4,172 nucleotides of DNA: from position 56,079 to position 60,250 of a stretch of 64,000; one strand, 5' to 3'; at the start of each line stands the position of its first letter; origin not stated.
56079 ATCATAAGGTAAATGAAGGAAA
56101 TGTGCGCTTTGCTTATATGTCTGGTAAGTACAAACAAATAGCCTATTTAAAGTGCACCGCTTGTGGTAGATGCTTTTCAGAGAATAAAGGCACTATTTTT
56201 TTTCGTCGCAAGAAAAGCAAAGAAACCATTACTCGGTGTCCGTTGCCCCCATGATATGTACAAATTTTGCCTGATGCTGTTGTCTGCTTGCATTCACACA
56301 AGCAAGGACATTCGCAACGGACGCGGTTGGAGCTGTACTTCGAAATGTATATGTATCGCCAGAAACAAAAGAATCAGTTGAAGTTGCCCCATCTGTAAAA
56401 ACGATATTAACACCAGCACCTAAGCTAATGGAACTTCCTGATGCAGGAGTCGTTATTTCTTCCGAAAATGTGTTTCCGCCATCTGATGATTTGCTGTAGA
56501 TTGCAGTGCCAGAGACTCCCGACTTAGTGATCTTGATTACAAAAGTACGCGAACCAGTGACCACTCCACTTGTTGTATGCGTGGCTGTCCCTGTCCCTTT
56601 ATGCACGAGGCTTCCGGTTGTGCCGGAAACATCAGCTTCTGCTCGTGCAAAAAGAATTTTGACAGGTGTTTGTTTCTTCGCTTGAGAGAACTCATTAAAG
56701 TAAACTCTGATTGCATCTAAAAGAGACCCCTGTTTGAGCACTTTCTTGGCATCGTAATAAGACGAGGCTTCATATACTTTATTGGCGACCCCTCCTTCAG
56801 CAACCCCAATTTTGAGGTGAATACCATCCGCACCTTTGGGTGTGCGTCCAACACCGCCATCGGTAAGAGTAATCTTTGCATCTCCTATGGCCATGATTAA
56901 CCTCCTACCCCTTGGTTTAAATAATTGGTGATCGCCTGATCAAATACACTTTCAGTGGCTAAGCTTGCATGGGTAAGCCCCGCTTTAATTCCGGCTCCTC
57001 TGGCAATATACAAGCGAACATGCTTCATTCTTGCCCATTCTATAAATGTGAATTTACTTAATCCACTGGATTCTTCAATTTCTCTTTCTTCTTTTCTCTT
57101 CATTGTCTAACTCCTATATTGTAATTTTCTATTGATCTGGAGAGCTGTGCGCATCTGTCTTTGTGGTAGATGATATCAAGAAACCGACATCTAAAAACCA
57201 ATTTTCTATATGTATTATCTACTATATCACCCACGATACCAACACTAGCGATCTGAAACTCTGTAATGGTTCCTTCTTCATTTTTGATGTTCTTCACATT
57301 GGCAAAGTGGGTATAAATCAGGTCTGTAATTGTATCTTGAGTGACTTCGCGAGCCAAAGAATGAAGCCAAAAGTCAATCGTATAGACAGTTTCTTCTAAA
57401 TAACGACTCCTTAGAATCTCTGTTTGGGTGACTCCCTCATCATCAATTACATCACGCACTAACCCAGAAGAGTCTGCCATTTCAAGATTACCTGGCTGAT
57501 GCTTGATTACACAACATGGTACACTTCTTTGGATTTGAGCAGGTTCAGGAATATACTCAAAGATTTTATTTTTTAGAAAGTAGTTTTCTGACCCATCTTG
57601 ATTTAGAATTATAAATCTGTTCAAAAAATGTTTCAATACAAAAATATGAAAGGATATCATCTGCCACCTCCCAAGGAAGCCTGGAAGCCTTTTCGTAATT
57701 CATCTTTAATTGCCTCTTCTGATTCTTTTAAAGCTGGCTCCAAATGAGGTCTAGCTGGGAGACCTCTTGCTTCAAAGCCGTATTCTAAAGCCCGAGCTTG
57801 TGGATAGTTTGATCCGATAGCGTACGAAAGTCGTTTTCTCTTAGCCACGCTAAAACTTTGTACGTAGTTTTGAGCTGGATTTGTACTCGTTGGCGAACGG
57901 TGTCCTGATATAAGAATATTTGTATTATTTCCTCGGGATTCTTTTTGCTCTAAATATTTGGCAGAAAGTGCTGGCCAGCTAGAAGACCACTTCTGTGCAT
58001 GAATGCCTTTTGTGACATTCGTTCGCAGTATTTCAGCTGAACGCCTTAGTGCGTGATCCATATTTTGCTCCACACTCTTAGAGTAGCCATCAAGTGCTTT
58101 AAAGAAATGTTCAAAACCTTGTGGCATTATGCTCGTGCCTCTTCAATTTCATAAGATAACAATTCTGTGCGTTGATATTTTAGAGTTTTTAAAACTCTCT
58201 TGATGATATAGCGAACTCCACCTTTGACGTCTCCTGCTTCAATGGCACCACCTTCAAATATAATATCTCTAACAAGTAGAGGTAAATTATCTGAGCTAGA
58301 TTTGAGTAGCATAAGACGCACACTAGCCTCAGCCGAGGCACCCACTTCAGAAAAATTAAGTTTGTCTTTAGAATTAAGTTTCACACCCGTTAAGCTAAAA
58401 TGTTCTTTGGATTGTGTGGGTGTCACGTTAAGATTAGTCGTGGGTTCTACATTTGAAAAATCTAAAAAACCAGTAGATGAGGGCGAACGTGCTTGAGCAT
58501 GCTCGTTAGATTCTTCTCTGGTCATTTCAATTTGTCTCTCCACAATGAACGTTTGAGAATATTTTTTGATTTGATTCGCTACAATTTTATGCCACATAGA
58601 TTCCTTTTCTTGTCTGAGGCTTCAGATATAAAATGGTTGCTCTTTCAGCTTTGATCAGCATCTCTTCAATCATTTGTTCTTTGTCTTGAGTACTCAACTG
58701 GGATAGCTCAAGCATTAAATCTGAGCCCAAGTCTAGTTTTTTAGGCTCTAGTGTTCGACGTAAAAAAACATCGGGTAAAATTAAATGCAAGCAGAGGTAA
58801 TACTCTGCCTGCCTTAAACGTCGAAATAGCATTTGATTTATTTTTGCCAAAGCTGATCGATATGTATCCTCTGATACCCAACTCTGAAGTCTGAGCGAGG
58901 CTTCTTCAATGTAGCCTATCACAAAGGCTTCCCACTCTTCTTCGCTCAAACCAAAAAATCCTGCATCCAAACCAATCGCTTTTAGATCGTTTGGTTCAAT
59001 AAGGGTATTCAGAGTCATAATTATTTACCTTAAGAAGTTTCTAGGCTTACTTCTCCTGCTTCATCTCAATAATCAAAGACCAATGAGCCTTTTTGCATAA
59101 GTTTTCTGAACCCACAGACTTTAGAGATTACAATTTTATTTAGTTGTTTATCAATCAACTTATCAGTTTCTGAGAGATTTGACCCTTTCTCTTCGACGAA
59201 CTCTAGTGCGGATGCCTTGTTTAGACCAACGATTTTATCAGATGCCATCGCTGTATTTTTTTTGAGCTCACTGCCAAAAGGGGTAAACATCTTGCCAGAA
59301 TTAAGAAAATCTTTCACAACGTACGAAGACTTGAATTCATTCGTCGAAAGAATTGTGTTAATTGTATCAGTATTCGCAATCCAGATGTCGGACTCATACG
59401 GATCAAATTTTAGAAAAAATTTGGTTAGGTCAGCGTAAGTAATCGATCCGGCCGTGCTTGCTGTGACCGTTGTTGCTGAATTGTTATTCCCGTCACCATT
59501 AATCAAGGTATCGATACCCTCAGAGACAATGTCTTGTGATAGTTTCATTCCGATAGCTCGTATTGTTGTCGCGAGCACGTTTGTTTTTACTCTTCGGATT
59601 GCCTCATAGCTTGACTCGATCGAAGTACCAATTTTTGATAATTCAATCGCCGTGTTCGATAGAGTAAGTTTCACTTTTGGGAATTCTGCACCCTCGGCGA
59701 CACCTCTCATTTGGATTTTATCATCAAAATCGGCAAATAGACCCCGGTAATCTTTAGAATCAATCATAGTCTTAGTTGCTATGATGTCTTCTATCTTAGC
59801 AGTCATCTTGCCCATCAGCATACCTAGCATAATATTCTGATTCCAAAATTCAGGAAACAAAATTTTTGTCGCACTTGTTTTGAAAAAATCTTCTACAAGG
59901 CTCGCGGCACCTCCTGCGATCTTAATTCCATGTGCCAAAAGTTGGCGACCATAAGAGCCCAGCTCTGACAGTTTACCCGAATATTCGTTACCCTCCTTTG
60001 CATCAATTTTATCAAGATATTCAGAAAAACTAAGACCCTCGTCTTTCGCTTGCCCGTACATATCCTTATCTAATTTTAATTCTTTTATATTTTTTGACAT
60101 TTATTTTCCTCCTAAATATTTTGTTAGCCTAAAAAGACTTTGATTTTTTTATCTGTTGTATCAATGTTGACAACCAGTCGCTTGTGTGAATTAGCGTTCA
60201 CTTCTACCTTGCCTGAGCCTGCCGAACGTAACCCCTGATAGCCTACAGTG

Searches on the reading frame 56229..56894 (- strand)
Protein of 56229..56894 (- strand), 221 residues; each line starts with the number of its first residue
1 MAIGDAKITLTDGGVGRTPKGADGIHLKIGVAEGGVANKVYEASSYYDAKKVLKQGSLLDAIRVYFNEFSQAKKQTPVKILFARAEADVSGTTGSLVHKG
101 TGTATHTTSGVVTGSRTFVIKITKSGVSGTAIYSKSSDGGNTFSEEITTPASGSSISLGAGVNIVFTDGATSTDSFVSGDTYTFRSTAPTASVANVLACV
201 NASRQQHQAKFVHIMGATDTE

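Call 38: search_protein_families(library=pfam, proteins=[window:56229-56894:-], max_evalue=0.001)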
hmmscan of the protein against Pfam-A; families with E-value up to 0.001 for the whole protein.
window:56229-56894:- (221 aa): 1 family
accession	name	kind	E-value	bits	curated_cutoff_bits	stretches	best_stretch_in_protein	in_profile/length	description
PF10758.14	DUF2586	-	1.3e-10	41.4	26.4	1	4-220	2-130/386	Protein of unknown function (DUF2586)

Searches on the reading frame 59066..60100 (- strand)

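Call 38: search_protein_families(library=pfam, proteins=[window:59066-60100:-], max_evalue=0.001)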
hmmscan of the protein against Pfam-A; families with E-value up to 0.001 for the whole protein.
window:59066-60100:- (344 aa): 1 family
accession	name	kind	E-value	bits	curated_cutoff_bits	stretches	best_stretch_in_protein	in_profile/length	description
PF25209.1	Phage_capsid_4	-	4.1e-11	44.1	27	1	71-276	2-181/262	Phage capsid protein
